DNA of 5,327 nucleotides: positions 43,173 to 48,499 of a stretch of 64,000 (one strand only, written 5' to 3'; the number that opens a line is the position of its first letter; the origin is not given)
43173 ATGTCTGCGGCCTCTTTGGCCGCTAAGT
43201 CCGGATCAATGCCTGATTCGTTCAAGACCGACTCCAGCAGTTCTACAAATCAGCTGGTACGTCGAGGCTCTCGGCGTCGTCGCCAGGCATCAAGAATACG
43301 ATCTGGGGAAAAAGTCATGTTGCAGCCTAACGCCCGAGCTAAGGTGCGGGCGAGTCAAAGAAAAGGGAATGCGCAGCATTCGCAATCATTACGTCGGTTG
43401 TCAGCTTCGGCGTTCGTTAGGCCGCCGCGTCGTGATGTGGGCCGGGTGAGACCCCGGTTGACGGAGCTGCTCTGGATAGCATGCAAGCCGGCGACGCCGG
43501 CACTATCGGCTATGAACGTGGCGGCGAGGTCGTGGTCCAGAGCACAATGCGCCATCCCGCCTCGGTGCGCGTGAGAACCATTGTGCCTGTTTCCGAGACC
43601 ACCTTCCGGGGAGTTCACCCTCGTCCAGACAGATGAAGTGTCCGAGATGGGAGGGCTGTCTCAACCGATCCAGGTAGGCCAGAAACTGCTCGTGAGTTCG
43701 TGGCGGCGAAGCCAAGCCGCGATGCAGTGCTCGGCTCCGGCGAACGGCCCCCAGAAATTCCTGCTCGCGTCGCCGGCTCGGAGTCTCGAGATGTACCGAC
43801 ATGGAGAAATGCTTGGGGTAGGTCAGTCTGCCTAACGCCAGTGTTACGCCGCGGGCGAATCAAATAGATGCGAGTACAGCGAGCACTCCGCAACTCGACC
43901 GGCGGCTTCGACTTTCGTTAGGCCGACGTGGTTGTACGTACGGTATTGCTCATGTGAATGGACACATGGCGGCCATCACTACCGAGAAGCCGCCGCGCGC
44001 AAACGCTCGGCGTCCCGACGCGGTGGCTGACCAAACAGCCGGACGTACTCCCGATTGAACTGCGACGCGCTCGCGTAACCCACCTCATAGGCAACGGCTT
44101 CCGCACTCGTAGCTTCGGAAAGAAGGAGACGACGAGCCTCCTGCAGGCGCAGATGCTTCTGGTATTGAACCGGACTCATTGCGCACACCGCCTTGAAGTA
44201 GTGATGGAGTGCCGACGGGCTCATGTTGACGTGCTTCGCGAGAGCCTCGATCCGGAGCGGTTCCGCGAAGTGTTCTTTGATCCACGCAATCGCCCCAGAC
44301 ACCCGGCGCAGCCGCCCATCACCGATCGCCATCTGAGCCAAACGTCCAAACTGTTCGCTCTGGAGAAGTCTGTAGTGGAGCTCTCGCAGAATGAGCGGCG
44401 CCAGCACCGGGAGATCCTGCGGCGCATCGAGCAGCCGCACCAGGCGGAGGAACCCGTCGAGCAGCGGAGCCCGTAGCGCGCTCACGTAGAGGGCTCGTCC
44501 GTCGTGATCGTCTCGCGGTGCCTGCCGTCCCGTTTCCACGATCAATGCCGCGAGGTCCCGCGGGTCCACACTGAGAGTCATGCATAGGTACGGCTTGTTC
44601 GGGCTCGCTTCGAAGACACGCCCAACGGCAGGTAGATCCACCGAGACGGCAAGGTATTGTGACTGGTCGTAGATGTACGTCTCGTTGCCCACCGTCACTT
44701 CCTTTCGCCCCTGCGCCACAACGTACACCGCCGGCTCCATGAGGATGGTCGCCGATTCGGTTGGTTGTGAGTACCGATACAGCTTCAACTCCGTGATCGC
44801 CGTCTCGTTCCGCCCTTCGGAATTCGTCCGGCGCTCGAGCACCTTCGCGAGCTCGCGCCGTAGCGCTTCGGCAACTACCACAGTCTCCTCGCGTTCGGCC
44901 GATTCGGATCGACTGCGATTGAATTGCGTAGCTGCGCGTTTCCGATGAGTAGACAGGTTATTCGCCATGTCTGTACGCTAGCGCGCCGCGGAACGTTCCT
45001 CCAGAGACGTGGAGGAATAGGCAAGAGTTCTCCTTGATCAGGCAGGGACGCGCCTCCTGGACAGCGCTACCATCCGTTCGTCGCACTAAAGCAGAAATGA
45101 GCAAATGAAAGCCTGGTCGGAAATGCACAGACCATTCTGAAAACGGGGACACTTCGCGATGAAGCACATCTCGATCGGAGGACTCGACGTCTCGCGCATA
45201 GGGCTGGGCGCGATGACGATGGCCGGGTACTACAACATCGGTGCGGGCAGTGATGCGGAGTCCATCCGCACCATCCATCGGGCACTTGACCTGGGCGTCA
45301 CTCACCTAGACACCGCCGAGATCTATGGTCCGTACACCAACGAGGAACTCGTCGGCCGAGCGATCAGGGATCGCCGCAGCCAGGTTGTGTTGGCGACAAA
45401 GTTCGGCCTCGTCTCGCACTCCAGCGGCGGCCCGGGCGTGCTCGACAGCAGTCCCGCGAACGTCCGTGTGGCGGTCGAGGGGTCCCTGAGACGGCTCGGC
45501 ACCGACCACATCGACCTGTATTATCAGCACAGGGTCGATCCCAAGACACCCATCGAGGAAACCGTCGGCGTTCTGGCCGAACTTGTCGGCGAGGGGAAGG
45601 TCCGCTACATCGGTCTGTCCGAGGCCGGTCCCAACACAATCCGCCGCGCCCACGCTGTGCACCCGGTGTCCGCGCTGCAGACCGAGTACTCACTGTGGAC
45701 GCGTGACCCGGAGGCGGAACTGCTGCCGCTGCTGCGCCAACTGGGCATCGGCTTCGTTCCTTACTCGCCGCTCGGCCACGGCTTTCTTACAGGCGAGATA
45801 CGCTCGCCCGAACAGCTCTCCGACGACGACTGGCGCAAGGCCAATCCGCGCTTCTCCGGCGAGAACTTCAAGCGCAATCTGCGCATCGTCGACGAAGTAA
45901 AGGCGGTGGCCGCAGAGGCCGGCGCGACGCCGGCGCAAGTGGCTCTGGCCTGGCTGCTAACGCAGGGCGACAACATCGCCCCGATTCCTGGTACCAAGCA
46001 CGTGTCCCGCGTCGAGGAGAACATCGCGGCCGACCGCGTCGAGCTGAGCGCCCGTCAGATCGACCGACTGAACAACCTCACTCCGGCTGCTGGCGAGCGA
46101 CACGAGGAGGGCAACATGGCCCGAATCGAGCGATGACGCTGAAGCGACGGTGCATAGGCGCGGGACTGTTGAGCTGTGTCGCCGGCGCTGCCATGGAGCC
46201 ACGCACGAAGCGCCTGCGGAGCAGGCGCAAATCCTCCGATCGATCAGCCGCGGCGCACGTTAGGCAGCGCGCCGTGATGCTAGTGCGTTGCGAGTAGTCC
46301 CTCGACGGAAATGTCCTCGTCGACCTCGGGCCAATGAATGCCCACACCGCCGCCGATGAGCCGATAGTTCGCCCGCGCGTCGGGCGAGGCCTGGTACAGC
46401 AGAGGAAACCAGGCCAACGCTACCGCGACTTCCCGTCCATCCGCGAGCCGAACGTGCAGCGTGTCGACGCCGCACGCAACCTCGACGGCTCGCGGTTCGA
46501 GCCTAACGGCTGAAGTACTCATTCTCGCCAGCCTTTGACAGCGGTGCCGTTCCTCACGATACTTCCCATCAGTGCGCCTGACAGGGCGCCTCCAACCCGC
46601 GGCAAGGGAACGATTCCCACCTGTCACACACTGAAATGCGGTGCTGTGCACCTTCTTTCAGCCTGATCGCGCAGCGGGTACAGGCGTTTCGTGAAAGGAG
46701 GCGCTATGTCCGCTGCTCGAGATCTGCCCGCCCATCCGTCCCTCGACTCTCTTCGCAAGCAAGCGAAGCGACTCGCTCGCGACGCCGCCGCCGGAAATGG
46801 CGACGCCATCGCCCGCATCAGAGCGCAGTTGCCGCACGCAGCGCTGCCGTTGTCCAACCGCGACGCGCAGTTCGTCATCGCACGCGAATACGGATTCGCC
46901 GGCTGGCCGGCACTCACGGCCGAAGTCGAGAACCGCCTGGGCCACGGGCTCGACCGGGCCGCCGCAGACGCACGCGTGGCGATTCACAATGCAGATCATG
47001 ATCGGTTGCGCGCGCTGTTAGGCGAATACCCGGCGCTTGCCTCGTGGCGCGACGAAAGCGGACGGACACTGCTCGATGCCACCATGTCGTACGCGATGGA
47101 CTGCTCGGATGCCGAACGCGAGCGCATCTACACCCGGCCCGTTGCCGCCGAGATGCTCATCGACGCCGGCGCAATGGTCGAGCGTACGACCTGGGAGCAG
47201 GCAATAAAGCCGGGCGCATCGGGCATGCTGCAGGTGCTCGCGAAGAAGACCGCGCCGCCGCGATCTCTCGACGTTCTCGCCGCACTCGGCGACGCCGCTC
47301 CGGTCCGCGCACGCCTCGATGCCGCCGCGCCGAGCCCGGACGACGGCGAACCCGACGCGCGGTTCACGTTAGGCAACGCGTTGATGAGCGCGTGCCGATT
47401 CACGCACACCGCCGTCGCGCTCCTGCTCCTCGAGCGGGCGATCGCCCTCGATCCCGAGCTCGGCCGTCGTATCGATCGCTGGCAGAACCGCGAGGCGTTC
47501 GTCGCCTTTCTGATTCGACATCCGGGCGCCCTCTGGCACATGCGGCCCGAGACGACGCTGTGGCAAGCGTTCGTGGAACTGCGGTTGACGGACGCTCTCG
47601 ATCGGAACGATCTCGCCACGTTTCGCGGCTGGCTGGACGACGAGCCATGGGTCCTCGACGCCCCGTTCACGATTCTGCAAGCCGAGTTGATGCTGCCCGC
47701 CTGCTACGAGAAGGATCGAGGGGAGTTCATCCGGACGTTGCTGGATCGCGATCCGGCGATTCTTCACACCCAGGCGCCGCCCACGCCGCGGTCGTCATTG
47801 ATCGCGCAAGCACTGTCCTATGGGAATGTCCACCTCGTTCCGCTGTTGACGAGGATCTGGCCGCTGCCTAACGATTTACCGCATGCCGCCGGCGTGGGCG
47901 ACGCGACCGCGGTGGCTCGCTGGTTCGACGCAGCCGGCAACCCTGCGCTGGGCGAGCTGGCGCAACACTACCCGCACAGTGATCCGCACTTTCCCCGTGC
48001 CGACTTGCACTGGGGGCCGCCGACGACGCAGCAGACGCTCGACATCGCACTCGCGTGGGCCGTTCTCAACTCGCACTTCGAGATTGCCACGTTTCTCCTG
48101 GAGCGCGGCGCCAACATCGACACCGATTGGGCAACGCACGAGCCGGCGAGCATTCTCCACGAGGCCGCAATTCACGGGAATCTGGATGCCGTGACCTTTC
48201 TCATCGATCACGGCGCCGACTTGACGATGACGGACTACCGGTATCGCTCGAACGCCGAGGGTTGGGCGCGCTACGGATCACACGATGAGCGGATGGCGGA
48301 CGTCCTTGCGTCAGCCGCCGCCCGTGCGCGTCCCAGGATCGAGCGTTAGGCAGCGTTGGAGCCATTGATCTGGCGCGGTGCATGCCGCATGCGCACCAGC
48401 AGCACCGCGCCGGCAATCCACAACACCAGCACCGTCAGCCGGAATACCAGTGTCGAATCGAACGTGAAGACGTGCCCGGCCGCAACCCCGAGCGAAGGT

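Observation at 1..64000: Hyper-abundant, orientation-neutral DNA word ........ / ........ (87 core copies in 64 kb)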

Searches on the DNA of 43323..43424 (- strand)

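Call 37: build_rna_model(alignment_id=A2, structure=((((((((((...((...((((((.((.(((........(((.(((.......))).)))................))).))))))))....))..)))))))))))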
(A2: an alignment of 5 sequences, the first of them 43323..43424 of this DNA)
Model R1 built from alignment A2 (5 sequences, 106 columns); structure: as given.
model positions 102; base pairs 29; branch points 0; effective number of sequences 2.25; information 0.59 bits per position. Calibrated on 0.2 Mb of random sequence (short: E-values are rough).
structure used (alignment columns):
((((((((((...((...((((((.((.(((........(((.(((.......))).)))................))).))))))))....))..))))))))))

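Call 38: search_with_rna_model(model_id=R1, source=window, filters=off, max_evalue=1)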
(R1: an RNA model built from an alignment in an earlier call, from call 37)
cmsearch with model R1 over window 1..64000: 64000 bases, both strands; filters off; matches with E-value up to 1: 22.
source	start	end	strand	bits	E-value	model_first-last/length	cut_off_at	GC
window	43323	43424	-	96.6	1.4e-20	1-102/102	no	0.57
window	43828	43925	-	90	5e-19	1-102/102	no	0.6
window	58363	58464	-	84.4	1.1e-17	1-102/102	no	0.56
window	60274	60378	-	81.1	6.5e-17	1-102/102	no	0.67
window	61614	61714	-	80.9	7.2e-17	1-102/102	no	0.69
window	40040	40137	-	41.8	1.2e-07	1-102/102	no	0.48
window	46441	46495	+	24.2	0.0016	1-102/102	no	0.75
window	12323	12392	+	17.8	0.053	1-102/102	no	0.73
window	61614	61714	+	17.4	0.065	1-102/102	no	0.69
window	36351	36425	+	15.9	0.15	1-102/102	no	0.73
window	15587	15674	+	15.5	0.18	1-102/102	no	0.69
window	30035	30104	+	14.6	0.3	1-102/102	no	0.67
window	60919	61038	-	14.5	0.32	5-98/102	no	0.62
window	61751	61818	-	14.4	0.34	1-102/102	no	0.68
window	60274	60378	+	13.9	0.44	1-102/102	no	0.67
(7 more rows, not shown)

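Call 40: search_with_rna_model(model_id=R1, sources=[L001, L002, L003, L004, L005, L006, L007, L008, L009, L010, L011, L012, L013, L014, L015, L016, L017, L018, L019, L020, L021, L022, L023, L024, L025, L026, L027, L028, L029, L030, L031, L032, L033, L034, L035, L036, L037, L038, L039, L040, L041, L042, L043, L044, L045, L046, L047, L048, L049, L050, L051, L052, L053, L054, L055, L056, L057, L058, L059, L060, L061, L062, L063, L068, L071, L072, L079], max_evalue=0.01)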
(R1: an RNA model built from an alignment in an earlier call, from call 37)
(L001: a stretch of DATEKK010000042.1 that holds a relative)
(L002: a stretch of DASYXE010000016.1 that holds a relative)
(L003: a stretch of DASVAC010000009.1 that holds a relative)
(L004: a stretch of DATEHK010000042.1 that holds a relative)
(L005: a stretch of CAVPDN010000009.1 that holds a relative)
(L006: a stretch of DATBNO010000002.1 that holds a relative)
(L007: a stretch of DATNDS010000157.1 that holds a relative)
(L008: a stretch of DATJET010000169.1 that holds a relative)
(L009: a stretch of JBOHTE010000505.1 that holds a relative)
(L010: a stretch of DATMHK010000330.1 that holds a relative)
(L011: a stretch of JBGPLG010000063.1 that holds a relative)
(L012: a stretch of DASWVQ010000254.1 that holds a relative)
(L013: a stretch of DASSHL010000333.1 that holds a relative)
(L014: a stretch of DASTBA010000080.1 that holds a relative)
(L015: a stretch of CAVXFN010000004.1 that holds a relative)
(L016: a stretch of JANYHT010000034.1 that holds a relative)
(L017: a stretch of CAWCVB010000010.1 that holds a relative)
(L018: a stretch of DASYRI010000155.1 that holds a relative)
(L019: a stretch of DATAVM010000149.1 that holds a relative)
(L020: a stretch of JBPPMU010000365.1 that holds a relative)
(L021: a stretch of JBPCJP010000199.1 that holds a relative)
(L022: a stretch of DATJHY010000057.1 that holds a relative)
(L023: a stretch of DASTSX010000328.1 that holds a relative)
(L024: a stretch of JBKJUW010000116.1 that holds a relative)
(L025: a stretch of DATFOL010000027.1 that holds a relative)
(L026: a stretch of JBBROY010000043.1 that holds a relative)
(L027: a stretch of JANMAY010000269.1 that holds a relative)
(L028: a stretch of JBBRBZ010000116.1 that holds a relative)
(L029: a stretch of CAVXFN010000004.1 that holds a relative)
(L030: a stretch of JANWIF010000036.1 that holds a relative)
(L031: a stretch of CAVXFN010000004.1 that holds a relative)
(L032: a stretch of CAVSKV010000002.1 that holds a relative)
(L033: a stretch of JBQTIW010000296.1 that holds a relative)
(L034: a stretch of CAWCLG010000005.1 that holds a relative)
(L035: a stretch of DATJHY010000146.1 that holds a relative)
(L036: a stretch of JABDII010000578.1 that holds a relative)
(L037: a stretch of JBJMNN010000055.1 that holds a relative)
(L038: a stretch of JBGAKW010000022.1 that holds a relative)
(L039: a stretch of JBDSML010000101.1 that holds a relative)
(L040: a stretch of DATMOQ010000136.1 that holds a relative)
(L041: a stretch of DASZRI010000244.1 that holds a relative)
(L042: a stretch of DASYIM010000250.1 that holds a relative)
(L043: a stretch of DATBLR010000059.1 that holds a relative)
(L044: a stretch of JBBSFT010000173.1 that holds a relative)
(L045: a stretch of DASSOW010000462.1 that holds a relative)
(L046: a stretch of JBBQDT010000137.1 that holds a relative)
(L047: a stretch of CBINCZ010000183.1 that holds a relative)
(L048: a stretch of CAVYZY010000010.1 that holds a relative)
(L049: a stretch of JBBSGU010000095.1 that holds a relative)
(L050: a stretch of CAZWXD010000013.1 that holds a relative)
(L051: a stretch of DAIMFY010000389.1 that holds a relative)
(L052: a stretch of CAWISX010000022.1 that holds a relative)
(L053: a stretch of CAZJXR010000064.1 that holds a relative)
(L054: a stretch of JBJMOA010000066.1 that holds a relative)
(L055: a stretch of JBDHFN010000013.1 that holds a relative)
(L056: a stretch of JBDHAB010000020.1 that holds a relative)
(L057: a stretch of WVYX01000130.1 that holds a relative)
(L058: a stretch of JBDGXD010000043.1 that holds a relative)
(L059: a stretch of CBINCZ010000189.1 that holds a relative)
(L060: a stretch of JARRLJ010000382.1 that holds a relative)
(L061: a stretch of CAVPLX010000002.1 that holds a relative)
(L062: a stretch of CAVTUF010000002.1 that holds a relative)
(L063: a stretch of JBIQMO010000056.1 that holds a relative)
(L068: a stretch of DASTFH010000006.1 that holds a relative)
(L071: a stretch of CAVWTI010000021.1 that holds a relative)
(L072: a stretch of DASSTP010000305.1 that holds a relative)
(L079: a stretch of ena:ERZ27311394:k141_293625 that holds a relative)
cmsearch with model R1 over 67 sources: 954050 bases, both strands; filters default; matches with E-value up to 0.01: 4.
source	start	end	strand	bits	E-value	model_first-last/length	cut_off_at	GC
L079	11561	11662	+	84.4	1.6e-16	1-102/102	no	0.56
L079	9647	9751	+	81.1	9.6e-16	1-102/102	no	0.67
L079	8311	8411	+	80.9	1.1e-15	1-102/102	no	0.69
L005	1283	1381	+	46.9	1.1e-07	1-102/102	no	0.6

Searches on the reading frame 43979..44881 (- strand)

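Call 19: search_protein_families(library=pfam, proteins=[window:43979-44881:-], max_evalue=0.01)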
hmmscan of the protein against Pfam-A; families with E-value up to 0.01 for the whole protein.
window:43979-44881:- (300 aa): 4 families
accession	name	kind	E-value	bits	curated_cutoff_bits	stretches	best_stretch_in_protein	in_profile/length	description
PF06719.19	AraC_N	-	1.4e-51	174.4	24.2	1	28-178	1-148/150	AraC-type transcriptional regulator N-terminus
PF12833.13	HTH_18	-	1.5e-22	80.1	33.6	1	214-289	1-76/80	Helix-turn-helix domain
PF00165.29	HTH_AraC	-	1.4e-10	41.5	26.6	1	201-241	1-41/42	Bacterial regulatory helix-turn-helix proteins, AraC family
PF00440.29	TetR_N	-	0.0009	19.4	24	0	206-230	14-38/47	Bacterial regulatory proteins, tetR family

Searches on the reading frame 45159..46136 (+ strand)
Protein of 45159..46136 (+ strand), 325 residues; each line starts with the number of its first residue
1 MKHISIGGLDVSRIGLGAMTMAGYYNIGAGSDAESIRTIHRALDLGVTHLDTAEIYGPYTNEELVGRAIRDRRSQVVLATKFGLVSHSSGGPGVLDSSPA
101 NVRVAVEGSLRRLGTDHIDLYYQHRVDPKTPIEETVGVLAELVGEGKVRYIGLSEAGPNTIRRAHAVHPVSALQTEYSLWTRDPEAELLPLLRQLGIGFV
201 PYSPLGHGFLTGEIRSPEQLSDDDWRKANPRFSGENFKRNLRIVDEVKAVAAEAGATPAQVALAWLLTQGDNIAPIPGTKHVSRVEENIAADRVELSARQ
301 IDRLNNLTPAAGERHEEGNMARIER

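Call 7: search_protein_families(library=pfam, proteins=[window:45159-46136:+])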
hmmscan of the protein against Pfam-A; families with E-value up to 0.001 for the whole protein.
window:45159-46136:+ (325 aa): 1 family
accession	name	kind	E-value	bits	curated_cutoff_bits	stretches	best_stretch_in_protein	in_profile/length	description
PF00248.27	Aldo_ket_red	-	1.3e-81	274.3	24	1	13-307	1-289/291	Aldo/keto reductase family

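Call 32: find_encoding_contigs(protein=window:45159-46136:+, flank=10000, max_places=5)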
Protein window:45159-46136:+ (325 aa): 23 contigs read that carry it; 5 places shown.
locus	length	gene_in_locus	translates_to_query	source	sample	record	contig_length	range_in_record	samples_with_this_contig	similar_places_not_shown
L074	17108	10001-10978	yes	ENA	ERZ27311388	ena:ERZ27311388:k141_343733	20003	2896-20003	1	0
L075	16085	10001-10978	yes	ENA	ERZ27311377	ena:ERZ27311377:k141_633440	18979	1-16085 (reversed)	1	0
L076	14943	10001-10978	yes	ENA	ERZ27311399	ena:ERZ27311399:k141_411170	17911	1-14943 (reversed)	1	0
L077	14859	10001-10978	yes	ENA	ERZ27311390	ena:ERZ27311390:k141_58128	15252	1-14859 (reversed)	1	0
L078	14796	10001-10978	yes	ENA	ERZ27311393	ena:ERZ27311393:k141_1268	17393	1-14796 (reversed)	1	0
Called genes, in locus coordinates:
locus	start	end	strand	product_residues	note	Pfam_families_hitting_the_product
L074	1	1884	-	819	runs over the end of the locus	PF12704:MacB_PCD, PF02687:FtsX, PF12704:MacB_PCD, PF02687:FtsX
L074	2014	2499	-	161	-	PF06983:3-dmu-9_3-mt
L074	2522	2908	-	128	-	PF18029:Glyoxalase_6 (weak)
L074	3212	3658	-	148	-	PF00583:Acetyltransf_1, PF13302:Acetyltransf_3 (weak), PF13673:Acetyltransf_10, PF21926:FeeM (faint), PF13508:Acetyltransf_7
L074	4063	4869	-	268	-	-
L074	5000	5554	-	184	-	-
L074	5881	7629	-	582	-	-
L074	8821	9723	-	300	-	PF06719:AraC_N, PF00165:HTH_AraC (weak), PF12833:HTH_18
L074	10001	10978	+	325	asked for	PF00248:Aldo_ket_red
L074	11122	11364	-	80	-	PF10387:DUF2442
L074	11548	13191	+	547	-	PF13637:Ank_4 (faint), PF00023:Ank (faint), PF13606:Ank_3 (faint), PF13857:Ank_5 (faint), PF12796:Ank_2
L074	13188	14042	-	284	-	PF02517:Rce1-like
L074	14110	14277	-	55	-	-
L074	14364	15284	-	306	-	PF23023:Anti-Pycsar_Apyc1, PF00753:Lactamase_B, PF12706:Lactamase_B_2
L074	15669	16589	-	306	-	PF14238:DUF4340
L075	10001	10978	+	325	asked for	PF00248:Aldo_ket_red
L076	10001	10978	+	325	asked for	PF00248:Aldo_ket_red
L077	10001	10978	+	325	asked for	PF00248:Aldo_ket_red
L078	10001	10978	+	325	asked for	PF00248:Aldo_ket_red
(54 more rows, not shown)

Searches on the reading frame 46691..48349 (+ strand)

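Call 7: search_protein_families(library=pfam, proteins=[window:46691-48349:+])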
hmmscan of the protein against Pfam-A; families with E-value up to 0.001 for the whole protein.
window:46691-48349:+ (552 aa): 5 families
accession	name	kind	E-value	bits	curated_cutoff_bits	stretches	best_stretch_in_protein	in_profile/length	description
PF12796.13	Ank_2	-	9.3e-13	49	27.3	1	451-515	30-90/90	Ankyrin repeats (3 copies)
PF13606.12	Ank_3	-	6e-10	38.8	22.3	0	487-511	4-28/30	Ankyrin repeat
PF00023.36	Ank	-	5.5e-09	36.3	21.1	1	488-515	5-32/33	Ankyrin repeat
PF13637.12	Ank_4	-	6.7e-08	33.1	22.7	1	489-516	1-28/50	Ankyrin repeats (many copies)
PF13857.12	Ank_5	-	1.7e-06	28.7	27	1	469-515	1-46/56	Ankyrin repeats (many copies)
